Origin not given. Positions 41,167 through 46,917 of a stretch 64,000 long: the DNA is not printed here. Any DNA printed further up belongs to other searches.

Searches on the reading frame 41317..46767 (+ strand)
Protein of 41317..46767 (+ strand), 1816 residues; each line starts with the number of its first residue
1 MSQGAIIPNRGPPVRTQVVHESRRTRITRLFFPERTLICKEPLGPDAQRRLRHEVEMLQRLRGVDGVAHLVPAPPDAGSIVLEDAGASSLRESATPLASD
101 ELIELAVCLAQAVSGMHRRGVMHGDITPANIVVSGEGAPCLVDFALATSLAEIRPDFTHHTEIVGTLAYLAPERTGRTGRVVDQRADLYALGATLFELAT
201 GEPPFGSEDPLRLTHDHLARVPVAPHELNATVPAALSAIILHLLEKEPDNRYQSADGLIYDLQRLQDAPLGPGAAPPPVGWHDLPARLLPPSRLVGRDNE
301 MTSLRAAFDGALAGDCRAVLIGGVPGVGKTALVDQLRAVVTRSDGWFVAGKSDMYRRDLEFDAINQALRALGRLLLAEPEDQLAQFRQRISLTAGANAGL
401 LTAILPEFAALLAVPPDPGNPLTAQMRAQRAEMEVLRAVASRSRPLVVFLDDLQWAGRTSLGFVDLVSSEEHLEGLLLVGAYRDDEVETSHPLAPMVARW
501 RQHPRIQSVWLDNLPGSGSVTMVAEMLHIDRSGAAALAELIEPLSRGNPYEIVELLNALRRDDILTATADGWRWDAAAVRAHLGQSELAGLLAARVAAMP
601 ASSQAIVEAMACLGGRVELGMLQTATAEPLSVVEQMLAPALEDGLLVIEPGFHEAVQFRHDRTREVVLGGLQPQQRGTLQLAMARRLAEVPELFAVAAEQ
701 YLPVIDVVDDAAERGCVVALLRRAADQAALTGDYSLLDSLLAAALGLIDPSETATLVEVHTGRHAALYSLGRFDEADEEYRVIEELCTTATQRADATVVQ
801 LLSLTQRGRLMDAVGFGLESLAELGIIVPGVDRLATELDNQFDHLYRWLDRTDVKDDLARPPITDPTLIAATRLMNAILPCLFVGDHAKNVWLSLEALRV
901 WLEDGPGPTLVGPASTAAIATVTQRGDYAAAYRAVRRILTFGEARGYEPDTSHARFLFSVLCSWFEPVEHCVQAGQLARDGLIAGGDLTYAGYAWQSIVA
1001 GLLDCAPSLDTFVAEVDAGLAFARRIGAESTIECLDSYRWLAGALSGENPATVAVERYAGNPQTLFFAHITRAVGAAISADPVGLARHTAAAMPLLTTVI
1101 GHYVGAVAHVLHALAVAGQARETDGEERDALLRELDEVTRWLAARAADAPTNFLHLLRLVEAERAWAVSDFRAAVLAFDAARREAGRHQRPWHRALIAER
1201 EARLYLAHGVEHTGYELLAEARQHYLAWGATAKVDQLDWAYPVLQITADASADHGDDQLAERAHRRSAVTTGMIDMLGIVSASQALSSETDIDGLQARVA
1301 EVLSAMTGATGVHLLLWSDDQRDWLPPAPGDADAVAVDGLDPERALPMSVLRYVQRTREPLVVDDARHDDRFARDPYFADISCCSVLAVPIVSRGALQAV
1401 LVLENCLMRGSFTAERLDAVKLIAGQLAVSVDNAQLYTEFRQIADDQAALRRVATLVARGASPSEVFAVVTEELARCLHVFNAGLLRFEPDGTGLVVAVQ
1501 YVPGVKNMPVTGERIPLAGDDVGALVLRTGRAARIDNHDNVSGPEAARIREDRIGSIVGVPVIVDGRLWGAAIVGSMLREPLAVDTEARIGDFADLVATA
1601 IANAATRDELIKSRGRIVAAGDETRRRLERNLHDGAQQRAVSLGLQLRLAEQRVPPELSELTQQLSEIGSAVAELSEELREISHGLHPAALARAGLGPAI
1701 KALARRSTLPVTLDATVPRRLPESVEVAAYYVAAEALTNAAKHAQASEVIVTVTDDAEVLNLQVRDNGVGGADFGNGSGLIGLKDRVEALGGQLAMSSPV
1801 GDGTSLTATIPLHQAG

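Call 23: search_protein_families(library=pfam, proteins=[window:41317-46767:+], max_evalue=0.01)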
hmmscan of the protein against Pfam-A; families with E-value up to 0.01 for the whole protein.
window:41317-46767:+ (1816 aa): 10 families
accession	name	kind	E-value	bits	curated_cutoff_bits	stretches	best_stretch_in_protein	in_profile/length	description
PF13191.12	AAA_16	-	7.1e-25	88.9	32.6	1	293-470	1-158/167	AAA ATPase domain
PF01590.32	GAF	-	5.3e-23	82.5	22.4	2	1293-1430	3-132/133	GAF domain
PF00069.31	Pkinase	-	1.2e-22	81.1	31.7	1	47-253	41-253/263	Protein kinase domain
PF13185.12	GAF_2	-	5.5e-17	62.7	28.6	2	1290-1431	2-135/136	GAF domain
PF07714.23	PK_Tyr_Ser-Thr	-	5.1e-11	42.8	23.1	1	89-251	91-248/258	Protein tyrosine and serine/threonine kinase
PF07730.19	HisKA_3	-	1.2e-09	39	24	1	1625-1691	2-68/68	Histidine kinase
PF02518.31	HATPase_c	-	3.7e-09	37.4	26.4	1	1727-1813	4-110/111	Histidine kinase-, DNA gyrase B-, and HSP90-like ATPase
PF13492.12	GAF_3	-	1.1e-05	26.2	27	1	1293-1433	3-129/129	GAF domain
PF13581.12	HATPase_c_2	-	0.00046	20.6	27.4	1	1729-1771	32-78/127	Histidine kinase-like ATPase domain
PF07728.20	AAA_5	-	0.0037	17.7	22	0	319-360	2-43/139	AAA domain (dynein-related subfamily)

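Call 85: search_protein_families(library=padloc, proteins=[window:41317-46767:+], max_evalue=0.001)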
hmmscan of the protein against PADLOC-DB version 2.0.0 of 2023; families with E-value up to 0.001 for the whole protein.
window:41317-46767:+ (1816 aa): 31 families (the best 25 are shown)
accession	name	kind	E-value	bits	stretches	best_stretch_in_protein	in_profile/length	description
PDLC04042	PD-T4-6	-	1.5e-44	150.8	1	46-267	51-274/292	-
PDLC04061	PD-T4-6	-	1e-41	142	1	89-265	109-283/510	-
PDLC04052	PD-T4-6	-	2.6e-41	140.3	1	89-267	99-278/496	-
PDLC04040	PD-T4-6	-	1.4e-38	131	1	94-265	96-265/547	-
PDLC04060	PD-T4-6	-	3.9e-37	126.3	1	93-267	101-271/486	-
PDLC04053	PD-T4-6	-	1.6e-36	124.3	1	88-263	98-269/311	-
PDLC04043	PD-T4-6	-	3.2e-34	116.8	1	96-277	111-290/452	-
PDLC04054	PD-T4-6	-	5.5e-34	116.1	1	93-262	104-270/347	-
PDLC04041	PD-T4-6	-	9.1e-34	115.4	1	94-261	123-289/443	-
PDLC04047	PD-T4-6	-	9.9e-32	108.3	1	93-265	104-272/327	-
PDLC04057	PD-T4-6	-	2.6e-30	103.8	1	97-264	105-269/443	-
PDLC04039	PD-T4-6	-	4.7e-30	103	1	94-259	108-269/458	-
PDLC04138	mad6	-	1.1e-27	95.2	1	90-269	143-317/659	mads_6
PDLC04048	PD-T4-6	-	1.7e-26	91.4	1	93-263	104-270/354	-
PDLC01088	C3a189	-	8.3e-23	78.8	1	45-267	38-252/840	kinase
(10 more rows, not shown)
